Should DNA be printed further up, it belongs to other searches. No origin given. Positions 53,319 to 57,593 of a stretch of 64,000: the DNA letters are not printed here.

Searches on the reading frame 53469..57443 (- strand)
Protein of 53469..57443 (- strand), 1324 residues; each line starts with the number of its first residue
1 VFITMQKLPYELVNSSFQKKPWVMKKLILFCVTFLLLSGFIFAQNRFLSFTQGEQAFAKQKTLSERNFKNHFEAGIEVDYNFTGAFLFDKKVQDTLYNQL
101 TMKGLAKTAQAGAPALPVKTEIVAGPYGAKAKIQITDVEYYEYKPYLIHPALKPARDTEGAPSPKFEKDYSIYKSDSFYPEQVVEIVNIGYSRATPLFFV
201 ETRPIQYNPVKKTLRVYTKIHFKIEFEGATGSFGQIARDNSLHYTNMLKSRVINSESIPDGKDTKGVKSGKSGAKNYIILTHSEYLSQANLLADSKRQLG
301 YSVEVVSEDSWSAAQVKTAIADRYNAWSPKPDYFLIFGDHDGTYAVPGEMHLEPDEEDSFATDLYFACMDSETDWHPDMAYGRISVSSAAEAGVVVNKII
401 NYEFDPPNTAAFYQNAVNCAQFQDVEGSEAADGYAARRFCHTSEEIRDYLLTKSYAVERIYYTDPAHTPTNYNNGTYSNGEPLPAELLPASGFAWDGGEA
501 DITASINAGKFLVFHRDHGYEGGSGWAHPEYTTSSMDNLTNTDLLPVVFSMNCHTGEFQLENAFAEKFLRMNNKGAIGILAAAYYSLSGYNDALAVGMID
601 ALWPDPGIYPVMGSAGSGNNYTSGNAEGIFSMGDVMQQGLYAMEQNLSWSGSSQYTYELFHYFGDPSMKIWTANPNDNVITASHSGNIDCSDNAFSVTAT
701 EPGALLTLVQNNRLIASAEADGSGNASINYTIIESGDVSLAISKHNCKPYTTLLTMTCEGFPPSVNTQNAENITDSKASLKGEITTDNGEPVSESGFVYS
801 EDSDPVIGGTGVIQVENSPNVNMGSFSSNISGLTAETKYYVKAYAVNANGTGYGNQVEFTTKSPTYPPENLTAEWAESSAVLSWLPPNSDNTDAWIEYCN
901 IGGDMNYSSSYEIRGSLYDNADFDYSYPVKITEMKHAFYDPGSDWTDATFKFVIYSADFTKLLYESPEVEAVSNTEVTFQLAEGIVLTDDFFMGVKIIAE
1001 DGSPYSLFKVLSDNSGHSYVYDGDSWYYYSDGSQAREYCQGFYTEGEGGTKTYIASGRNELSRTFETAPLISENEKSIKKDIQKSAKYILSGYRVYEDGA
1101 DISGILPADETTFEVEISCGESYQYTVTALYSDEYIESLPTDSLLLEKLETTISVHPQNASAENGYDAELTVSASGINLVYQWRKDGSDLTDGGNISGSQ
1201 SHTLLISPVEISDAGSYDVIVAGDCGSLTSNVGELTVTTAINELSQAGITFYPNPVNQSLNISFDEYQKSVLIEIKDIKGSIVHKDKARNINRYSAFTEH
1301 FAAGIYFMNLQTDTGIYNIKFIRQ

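Call 17: search_protein_families(library=pfam, proteins=[window:53469-57443:-], max_evalue=0.00001)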
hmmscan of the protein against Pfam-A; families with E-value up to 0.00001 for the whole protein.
window:53469-57443:- (1324 aa): 6 families
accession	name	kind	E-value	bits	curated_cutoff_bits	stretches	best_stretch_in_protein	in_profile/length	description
PF01364.23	Peptidase_C25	-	9.7e-57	193.3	23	1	277-669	1-373/374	Peptidase family C25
PF08126.16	Propeptide_C25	-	8e-17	61.5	22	1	92-229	38-175/205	Propeptide_C25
PF18962.6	Por_Secre_tail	-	9.7e-11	42.3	27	1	1252-1317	2-69/75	Secretion system C-terminal sorting domain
PF07679.22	I-set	-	2.1e-08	34.5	23.7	1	1153-1232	3-86/90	Immunoglobulin I-set domain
PF13927.12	Ig_3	-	1.5e-07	32.3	30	1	1153-1220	4-75/78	Immunoglobulin domain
PF03785.20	Peptidase_C25_C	-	3.4e-07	30.5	25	1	681-750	5-74/79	Peptidase family C25, C terminal ig-like domain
